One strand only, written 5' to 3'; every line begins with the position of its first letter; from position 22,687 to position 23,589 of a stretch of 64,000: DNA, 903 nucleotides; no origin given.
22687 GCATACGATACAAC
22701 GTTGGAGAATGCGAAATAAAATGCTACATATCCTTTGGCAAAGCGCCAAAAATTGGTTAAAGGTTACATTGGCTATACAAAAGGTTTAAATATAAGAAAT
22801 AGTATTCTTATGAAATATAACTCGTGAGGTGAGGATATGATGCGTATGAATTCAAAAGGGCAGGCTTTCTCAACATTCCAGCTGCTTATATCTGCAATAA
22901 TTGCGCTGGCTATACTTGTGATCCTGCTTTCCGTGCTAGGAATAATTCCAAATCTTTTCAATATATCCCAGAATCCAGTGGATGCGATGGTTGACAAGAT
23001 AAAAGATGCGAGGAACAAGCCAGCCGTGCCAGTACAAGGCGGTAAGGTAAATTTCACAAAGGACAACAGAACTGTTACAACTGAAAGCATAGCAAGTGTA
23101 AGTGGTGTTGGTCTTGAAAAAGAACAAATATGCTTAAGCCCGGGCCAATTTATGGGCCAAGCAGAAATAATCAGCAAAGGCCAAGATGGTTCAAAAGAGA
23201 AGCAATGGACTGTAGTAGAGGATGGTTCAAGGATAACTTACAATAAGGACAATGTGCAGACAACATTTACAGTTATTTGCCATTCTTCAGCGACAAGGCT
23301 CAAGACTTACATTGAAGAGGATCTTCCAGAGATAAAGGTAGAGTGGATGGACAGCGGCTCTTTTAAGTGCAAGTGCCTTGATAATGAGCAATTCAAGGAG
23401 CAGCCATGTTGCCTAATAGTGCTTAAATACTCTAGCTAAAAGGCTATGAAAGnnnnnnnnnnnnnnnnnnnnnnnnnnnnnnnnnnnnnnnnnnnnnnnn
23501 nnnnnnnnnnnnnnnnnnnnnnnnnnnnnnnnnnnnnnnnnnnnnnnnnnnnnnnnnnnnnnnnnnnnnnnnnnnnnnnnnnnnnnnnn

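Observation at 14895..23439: Compact archaeal type IV pilus module: four divergent pilin-like genes, ATPase, platform and two more pilins. Leaders share an 'EKAQ' motif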

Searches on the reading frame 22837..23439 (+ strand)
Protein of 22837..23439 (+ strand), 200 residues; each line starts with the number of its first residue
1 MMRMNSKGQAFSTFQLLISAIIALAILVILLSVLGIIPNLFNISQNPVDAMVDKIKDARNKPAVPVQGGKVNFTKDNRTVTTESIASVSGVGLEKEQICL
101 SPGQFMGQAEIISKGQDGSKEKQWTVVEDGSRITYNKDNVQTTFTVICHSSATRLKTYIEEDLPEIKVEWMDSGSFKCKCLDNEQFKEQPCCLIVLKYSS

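Call 3: search_protein_families(library=pfam, proteins=[window:22837-23439:+], max_evalue=1)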
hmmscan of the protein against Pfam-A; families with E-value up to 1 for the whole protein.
window:22837-23439:+ (200 aa): 1 family
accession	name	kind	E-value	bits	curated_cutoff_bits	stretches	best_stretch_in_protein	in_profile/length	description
PF07501.17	G5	-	0.023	15.4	23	1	105-133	23-52/75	G5 domain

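Call 4: search_protein_families(library=ncbifam, proteins=[window:22837-23439:+], max_evalue=1)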
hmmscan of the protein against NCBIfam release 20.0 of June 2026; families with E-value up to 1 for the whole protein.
window:22837-23439:+ (200 aa): 0 families

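Call 28: find_homologous_proteins(query=window:22837-23439:+, max_evalue=0.001)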
Query window:22837-23439:+ (200 aa): 18 proteins with E <= 0.001 among 155 candidates.
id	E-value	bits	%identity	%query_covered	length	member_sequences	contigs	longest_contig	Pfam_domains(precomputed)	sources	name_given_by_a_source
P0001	4.0e-127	439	100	100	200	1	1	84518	-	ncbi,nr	ncbi:MAG: hypothetical protein N3F05_04445 [Candidatus Diapherotrites archaeon]|nr:hypothetical prot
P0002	9.4e-106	369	84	100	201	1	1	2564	-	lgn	-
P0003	3.0e-103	361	82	100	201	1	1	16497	-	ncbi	ncbi:MAG: hypothetical protein QXM75_02905 [Candidatus Diapherotrites archaeon]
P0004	2.5e-77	277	67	98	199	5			-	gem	-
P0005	2.1e-49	186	48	98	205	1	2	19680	-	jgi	jgi:hypothetical protein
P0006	7.8e-49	184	49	98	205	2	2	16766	-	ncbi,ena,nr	ncbi:MAG: hypothetical protein J7L44_00910 [Candidatus Diapherotrites archaeon]|nr:hypothetical prot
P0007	2.1e-47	179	49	99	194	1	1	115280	-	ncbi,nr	ncbi:MAG: hypothetical protein N3F05_03290 [Candidatus Diapherotrites archaeon]|nr:hypothetical prot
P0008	3.0e-31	127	51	66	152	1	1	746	-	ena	-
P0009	2.8e-25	107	60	46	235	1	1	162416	-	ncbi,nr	ncbi:MAG: hypothetical protein N3F05_03125, partial [Candidatus Diapherotrites archaeon]|nr:hypothet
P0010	2.4e-18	84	36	98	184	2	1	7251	-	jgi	-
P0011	1.1e-14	73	36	98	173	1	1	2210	-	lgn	-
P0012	3.9e-13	68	32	100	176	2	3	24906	-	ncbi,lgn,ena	ncbi:MAG: hypothetical protein AABW68_05000 [archaeon]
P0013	6.5e-11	60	33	85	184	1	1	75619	-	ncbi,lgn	-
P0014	1.5e-10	59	34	81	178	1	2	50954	-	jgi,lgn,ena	-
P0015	5.2e-10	57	48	49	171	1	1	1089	-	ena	-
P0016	1.5e-8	53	32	84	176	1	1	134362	-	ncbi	-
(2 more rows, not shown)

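Call 29: find_encoding_contigs(protein=P0007, flank=10000, max_places=3)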
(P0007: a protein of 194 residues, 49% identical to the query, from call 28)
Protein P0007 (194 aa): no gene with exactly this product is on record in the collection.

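Call 30: find_encoding_contigs(protein=P0009, flank=10000, max_places=3)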
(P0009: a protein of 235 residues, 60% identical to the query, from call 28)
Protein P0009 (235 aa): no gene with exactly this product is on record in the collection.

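Call 31: find_encoding_contigs(protein=P0016, flank=10000, max_places=2)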
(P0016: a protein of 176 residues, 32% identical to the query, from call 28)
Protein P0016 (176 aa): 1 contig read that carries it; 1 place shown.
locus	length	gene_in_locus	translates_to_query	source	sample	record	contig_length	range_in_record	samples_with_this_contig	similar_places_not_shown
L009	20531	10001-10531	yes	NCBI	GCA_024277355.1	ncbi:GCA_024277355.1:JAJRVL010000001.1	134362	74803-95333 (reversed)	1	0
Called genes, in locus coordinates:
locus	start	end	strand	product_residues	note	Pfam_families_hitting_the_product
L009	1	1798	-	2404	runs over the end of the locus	PF13620:CarboxypepD_reg (faint)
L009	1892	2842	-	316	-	-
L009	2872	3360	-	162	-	PF09721:Exosortase_EpsH (weak)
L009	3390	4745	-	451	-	-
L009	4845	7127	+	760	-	PF00437:T2SSE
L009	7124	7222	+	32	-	-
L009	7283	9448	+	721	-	-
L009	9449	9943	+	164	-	-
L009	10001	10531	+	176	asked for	-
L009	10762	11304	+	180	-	-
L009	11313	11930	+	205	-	-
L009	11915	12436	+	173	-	-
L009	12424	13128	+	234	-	-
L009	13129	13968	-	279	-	-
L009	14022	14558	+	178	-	-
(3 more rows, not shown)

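Call 32: find_encoding_contigs(protein=P0013, flank=10000, max_places=2)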
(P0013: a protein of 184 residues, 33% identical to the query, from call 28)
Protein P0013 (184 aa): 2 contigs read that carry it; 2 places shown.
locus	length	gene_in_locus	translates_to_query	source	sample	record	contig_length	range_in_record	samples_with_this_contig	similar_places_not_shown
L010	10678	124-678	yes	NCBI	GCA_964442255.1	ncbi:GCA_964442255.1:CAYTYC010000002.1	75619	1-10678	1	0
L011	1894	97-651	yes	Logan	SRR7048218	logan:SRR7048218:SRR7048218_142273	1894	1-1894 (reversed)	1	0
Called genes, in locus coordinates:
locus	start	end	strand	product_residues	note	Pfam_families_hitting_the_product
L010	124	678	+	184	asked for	-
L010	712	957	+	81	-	-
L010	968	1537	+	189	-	-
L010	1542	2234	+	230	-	-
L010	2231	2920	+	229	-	-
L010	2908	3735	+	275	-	-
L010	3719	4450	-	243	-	-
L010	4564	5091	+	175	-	PF12822:ECF_trnsprt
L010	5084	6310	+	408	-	PF02463:SMC_N (faint), PF13191:AAA_16 (faint), PF20703:nSTAND1 (weak), PF00005:ABC_tran, PF13555:AAA_29 (faint), PF13304:AAA_21 (faint), PF00005:ABC_tran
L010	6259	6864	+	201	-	PF02361:CbiQ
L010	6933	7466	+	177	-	-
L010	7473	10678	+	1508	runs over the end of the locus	-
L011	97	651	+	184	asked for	-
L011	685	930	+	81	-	-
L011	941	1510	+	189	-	-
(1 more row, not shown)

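Call 52: predict_structure(alignment_id=A2)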
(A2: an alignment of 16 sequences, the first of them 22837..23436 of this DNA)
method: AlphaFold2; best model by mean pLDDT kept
length: 200 residues; sequences in the alignment: 16
mean_pLDDT: 85.6   pTM: 0.75
mean pLDDT of the five models: 85.6, 85.4, 84.6, 83.7, 83.7
residues with pLDDT >= 90: 121; 70-90: 49; 50-70: 14; < 50: 16
segments of 3 or more residues with pLDDT < 50: 1-9, 37-42
pLDDT, mean of each block of 10 residues (from residue 1): 47 71 79 52 72 93 90 93 94 95 96 92 96 96 95 92 88 89 90 92
secondary structure, 60 per line:
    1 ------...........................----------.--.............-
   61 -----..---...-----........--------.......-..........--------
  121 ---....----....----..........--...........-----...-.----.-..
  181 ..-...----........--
elements in order: H7-33 H47-59 E71-73 E79-81 H82-86 E98-101 H103-108 E109-112 E124-127 E132-135 E140-149 H152-162 H179-182 E191-198

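Call 57: fold_search(model_id=the predicted structure, library=pdb)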
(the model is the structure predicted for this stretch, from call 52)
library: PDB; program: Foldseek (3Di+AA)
matches with E <= 10: 100; with E <= 0.001: 0
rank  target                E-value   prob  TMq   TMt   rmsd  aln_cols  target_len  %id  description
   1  6vyb_C                1.4e+00  0.02  0.18  0.06  12.5       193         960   10  SARS-CoV-2 spike ectodomain structure (open state) (released 2020-03-11)
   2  5yc9_A                1.8e+00  0.02  0.15  0.13  15.9       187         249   12  Crystal structure of a Pseudomonas aeruginosa transcriptional regulator (released 2019-03-20)
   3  6vxx_A                2.5e+00  0.01  0.17  0.06  12.6       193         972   10  Structure of the SARS-CoV-2 spike glycoprotein (closed state) (released 2020-03-11)
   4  1de4_C                2.8e+00  0.02  0.11  0.04  17.3       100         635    3  HEMOCHROMATOSIS PROTEIN HFE COMPLEXED WITH TRANSFERRIN RECEPTOR (released 2000-01-19)
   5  7ru4_A                3.4e+00  0.01  0.18  0.18  13.9       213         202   12  CC6.33 IgG in complex with SARS-CoV-2-6P-Mut7 S protein (RBD/Fv local refinement) (released 2022-08-24)
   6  3iao                  3.9e+00  0.01  0.12  0.10  11.8       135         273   10  Conformational plasticity of the coiled coil domain of BmrR is required for bmr promoter binding-the unliganded structur (released 2010-04-14)
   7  7kdg_A                3.9e+00  0.01  0.13  0.05  12.7       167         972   14  SARS-CoV-2 RBD down Spike Protein Trimer without the P986-P987 stabilizing mutations (S-GSAS) (released 2020-11-04)
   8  9d84_B                4.1e+00  0.03  0.18  0.38   9.0        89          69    9  Shigella flexneri bacteriophage B2 Gp48 and Gp49 (released 2025-01-15)
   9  8usz_A                4.1e+00  0.01  0.08  0.02  11.6        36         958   14  Cryo-EM Structure of Full-Length Spike Protein of Omicron XBB.1.5 (released 2024-12-04)
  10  6z6l_SQ               4.4e+00  0.02  0.15  0.19   6.1        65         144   11  Cryo-EM structure of human CCDC124 bound to 80S ribosomes (released 2020-07-29)
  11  1cx8_A                4.4e+00  0.01  0.12  0.04  12.3        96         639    4  CRYSTAL STRUCTURE OF THE ECTODOMAIN OF HUMAN TRANSFERRIN RECEPTOR (released 1999-09-09)
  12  7qi6_W                4.4e+00  0.01  0.13  0.19  10.9       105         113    4  Human mitochondrial ribosome in complex with mRNA, A/P- and P/E-tRNAs at 2.98 A resolution (released 2023-05-17)
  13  8wyh_A                4.4e+00  0.01  0.08  0.02  11.6        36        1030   14  The global map of Omicron Subvariants Spike with ACE2 (released 2024-11-13)
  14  6nb6_A                4.7e+00  0.01  0.08  0.02  12.5        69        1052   16  SARS-CoV complex with human neutralizing S230 antibody Fab fragment (state 1) (released 2019-02-06)
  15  8k5h_B                5.0e+00  0.01  0.11  0.03  14.3        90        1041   12  Structure of the SARS-CoV-2 BA.1 spike with UT28-RD (released 2023-12-27)
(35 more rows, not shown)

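Call 76: search_protein_families(library=pfam, alignment_id=A2, max_evalue=10)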
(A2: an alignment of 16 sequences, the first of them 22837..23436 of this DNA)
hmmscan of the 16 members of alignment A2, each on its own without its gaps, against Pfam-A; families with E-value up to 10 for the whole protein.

A. member 1, window:22837-23436:+ (200 aa): 1 family
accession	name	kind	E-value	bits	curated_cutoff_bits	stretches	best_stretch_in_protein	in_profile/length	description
PF07501.17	G5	-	0.023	15.4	23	1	105-133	23-52/75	G5 domain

B. families by the number of members that match (of 16 scanned): 15 families
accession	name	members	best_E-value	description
PF24844.1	PolC_DP2_central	1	0.01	DNA polymerase II large subunit DP2, central domain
PF07501.17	G5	1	0.023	G5 domain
PF13425.11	O-antigen_lig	1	0.027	O-antigen ligase like membrane protein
PF08790.17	zf-LYAR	1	0.035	LYAR-type C2HC zinc finger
PF09038.16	53-BP1_Tudor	1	0.037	Tumour suppressor p53-binding protein-1 Tudor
PF14221.11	DUF4330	1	0.07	Domain of unknown function (DUF4330)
PF21310.3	OCRL-like_ASH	1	0.084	Inositol polyphosphate 5-phosphatase OCRL-like, ASH domain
PF00586.29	AIRS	1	0.085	AIR synthase related protein, N-terminal domain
PF05569.17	Peptidase_M56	1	0.11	BlaR1 peptidase M56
PF07234.17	Babuvirus_MP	1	0.12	Movement and RNA silencing protein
PF03739.19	LptF_LptG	1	0.12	Lipopolysaccharide export system permease LptF/LptG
PF14159.11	CAAD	1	0.17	CAAD domains of cyanobacterial aminoacyl-tRNA synthetase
PF02203.21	TarH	1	0.17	Tar ligand binding domain homologue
PF08874.15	DUF1835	1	0.24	Domain of unknown function (DUF1835)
PF23993.1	DUF7311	1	0.24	Domain of unknown function (DUF7311)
